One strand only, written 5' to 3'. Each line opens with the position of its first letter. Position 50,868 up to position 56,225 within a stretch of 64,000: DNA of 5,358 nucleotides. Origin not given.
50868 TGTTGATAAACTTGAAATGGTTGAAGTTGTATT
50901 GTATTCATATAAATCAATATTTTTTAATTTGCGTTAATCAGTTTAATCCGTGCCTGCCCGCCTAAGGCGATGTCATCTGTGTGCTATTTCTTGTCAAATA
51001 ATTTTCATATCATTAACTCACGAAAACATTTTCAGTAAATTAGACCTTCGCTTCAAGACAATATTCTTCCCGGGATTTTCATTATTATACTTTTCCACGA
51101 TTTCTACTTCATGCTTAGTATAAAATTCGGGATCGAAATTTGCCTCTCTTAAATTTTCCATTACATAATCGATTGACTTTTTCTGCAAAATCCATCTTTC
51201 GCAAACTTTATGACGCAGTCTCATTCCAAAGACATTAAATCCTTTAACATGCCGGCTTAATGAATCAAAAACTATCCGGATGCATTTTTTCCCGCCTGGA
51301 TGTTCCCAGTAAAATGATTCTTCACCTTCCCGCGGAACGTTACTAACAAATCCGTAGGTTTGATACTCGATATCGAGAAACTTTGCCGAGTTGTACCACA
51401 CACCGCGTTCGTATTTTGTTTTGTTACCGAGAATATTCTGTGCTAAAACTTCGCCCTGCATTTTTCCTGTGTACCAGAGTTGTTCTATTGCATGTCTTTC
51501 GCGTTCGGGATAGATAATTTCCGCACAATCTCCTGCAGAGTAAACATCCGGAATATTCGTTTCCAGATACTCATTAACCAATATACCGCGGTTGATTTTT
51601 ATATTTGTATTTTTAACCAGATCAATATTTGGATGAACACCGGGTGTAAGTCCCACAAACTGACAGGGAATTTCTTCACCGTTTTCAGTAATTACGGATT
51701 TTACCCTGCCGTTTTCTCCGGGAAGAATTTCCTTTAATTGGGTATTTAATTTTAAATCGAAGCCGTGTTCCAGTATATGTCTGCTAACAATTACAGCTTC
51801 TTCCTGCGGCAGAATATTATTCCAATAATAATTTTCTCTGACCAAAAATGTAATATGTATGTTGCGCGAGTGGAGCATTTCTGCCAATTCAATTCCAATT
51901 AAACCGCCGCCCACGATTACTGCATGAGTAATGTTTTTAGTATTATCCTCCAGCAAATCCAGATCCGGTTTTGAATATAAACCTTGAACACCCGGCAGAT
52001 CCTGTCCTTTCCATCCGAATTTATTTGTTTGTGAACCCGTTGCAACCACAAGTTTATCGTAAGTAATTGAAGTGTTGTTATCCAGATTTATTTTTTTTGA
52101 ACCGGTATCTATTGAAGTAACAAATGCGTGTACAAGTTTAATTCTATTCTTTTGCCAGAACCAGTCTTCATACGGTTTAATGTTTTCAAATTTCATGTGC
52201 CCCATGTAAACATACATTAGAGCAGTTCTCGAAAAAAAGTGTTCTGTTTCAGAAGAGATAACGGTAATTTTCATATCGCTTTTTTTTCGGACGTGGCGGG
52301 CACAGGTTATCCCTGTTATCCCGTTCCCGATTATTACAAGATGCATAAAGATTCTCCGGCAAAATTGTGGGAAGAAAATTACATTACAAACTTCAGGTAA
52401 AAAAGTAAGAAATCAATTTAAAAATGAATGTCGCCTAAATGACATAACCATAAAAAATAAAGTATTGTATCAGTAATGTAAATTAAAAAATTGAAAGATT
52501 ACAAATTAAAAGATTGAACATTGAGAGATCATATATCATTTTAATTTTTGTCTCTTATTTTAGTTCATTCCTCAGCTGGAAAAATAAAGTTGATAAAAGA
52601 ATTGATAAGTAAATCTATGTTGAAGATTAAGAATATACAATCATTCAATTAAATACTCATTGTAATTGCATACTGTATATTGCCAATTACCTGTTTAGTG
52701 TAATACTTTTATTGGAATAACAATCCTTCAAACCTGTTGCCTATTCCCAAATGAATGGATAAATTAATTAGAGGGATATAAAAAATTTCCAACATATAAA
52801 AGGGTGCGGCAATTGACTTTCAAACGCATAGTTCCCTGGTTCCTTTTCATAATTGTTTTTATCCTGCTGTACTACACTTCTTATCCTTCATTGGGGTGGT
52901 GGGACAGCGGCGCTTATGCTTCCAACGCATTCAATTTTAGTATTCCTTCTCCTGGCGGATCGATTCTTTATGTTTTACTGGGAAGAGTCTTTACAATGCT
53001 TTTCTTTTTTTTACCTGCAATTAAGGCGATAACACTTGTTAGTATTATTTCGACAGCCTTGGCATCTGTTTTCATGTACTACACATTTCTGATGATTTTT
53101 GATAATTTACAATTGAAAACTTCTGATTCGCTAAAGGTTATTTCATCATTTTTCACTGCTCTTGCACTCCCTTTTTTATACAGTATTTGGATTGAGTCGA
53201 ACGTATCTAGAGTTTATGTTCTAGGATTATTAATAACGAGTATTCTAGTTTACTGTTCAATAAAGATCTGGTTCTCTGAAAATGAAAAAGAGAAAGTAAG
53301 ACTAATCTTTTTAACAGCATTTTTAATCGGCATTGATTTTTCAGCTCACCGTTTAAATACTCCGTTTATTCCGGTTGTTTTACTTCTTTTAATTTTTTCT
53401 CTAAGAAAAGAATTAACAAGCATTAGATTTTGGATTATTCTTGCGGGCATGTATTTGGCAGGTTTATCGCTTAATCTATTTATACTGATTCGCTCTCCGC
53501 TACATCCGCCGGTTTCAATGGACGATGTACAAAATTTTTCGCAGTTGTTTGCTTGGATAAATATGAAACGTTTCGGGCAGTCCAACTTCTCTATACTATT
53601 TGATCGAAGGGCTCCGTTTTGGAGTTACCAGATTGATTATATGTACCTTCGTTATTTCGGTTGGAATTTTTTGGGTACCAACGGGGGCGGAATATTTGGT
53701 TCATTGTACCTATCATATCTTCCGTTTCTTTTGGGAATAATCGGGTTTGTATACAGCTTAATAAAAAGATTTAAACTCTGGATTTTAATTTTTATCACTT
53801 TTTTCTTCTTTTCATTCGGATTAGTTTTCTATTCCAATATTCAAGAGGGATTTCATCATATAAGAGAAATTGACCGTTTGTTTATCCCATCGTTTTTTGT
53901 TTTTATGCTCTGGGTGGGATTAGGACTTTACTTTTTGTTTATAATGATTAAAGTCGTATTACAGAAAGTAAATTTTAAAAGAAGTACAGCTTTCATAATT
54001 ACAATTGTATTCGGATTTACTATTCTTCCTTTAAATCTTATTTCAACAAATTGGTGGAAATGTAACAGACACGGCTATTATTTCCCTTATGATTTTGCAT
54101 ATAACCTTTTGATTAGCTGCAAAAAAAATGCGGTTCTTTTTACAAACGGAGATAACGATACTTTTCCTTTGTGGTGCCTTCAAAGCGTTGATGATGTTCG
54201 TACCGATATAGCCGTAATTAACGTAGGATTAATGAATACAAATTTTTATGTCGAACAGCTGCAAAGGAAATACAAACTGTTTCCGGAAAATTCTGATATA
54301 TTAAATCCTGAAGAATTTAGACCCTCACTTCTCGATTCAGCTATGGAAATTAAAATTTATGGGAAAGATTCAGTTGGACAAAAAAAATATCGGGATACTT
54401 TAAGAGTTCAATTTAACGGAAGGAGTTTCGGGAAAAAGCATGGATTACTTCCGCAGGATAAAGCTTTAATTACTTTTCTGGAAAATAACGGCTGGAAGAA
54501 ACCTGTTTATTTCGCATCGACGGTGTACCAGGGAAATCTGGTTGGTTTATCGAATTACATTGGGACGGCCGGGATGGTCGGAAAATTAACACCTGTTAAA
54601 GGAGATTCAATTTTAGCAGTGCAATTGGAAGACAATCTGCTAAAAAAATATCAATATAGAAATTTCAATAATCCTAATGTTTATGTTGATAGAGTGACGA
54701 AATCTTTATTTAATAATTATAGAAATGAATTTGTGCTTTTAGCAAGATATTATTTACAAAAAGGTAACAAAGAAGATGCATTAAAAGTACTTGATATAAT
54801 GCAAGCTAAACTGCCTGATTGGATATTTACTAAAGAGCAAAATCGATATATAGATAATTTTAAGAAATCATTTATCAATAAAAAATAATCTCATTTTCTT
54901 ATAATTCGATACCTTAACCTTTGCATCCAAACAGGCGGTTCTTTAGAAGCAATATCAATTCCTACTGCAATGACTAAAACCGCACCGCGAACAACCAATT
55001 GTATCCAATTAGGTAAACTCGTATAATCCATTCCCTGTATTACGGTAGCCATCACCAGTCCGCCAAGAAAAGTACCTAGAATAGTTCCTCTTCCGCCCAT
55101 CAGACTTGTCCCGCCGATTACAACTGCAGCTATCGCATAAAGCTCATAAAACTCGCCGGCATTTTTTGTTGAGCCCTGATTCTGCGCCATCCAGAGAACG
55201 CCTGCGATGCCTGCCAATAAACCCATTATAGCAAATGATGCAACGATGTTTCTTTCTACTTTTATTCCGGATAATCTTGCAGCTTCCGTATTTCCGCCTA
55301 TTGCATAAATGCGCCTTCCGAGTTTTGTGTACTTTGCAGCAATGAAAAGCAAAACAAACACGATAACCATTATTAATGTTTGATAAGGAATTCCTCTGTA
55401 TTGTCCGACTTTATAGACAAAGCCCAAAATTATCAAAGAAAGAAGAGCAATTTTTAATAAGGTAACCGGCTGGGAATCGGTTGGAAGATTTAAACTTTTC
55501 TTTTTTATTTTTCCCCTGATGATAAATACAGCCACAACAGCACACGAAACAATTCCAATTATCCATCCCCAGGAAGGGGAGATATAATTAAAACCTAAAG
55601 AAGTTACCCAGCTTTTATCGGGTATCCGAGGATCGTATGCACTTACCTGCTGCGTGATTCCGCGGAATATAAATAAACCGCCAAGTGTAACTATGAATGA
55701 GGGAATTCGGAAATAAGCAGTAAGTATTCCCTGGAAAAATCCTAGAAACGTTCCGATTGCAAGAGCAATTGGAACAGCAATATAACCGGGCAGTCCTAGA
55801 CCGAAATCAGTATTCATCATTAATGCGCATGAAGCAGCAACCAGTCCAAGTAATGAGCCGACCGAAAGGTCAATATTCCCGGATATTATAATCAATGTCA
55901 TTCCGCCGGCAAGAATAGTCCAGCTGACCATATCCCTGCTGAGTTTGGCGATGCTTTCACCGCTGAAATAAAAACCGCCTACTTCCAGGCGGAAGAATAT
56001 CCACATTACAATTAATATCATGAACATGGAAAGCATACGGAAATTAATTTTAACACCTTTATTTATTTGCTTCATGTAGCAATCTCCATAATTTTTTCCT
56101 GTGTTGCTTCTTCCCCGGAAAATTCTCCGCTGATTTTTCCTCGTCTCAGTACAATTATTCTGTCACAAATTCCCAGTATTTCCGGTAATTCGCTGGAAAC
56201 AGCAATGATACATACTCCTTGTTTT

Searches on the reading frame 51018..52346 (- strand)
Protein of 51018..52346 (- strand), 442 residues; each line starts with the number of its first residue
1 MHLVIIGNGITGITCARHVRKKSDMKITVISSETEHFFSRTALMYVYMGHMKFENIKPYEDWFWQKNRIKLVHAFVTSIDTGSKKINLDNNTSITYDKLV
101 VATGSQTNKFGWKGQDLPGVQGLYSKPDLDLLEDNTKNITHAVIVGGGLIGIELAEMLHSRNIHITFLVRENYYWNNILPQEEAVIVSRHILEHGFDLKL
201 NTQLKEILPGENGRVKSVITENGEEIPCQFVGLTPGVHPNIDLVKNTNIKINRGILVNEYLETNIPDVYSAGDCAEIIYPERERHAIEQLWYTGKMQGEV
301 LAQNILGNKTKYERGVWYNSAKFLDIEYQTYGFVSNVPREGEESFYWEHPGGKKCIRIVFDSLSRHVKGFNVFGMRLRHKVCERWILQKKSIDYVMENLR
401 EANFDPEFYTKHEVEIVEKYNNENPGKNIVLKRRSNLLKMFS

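Call 12: search_protein_families(library=pfam, proteins=[window:51018-52346:-], max_evalue=0.01)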
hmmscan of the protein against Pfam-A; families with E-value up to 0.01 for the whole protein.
window:51018-52346:- (442 aa): 10 families
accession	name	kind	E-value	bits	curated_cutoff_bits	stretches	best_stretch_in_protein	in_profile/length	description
PF07992.20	Pyr_redox_2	-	4.2e-51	174.6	26.1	1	2-289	2-282/291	Pyridine nucleotide-disulphide oxidoreductase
PF00070.33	Pyr_redox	-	2.4e-16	60.5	22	1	141-222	1-81/82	Pyridine nucleotide-disulphide oxidoreductase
PF13738.12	Pyr_redox_3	-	5.9e-09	36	30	1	77-272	105-305/305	Pyridine nucleotide-disulphide oxidoreductase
PF01266.30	DAO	-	5.8e-07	29.8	27.9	1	3-32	2-30/353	FAD dependent oxidoreductase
PF13454.12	NAD_binding_9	-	4.2e-05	24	21.8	0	4-32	1-32/155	FAD-NAD(P)-binding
PF13450.12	NAD_binding_8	-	0.00011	22.9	21.9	0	5-31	1-26/68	NAD(P)-binding Rossmann-like domain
PF01946.23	Thi4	-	0.00075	19.2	26.2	0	2-32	19-49/235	Thi4 family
PF21799.2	MurD-like_N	-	0.00081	20.1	27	0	2-33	2-32/88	Mur ligase MurD-like, N-terminal domain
PF03486.20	HI0933_like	-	0.0023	17.9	50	0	2-33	2-32/244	HI0933-like protein Rossmann domain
PF05834.18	Lycopene_cycl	-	0.0028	17.2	23.4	0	3-71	2-69/380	Lycopene cyclase protein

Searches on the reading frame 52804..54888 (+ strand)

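Call 12: search_protein_families(library=pfam, proteins=[window:52804-54888:+], max_evalue=0.01)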
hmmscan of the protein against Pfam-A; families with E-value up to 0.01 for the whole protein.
window:52804-54888:+ (694 aa): 1 family
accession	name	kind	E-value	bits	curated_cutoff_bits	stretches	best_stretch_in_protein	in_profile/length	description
PF11028.14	TMEM260-like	-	1.4e-22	80.7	24.2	1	34-202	1-175/179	Protein O-mannosyl-transferase TMEM260-like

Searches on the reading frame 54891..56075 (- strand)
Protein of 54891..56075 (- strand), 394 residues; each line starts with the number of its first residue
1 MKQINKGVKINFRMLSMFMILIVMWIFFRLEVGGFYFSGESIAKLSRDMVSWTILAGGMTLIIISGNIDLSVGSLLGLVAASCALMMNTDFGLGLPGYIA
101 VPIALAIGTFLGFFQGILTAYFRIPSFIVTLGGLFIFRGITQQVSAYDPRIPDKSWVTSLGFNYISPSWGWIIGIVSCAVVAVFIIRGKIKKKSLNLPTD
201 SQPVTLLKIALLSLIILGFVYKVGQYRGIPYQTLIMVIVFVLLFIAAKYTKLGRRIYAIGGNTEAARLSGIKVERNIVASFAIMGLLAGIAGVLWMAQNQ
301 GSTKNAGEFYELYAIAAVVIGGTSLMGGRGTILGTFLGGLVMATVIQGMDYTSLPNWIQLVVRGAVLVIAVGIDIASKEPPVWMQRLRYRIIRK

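Call 30: search_protein_families(library=pfam, proteins=[window:54891-56075:-], max_evalue=0.0001)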
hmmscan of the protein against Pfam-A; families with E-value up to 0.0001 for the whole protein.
window:54891-56075:- (394 aa): 1 family
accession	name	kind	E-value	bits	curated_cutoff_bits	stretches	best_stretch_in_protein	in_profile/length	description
PF02653.21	BPD_transp_2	-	6.8e-42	143.9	26.8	1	44-371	4-269/269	Branched-chain amino acid transport system / permease component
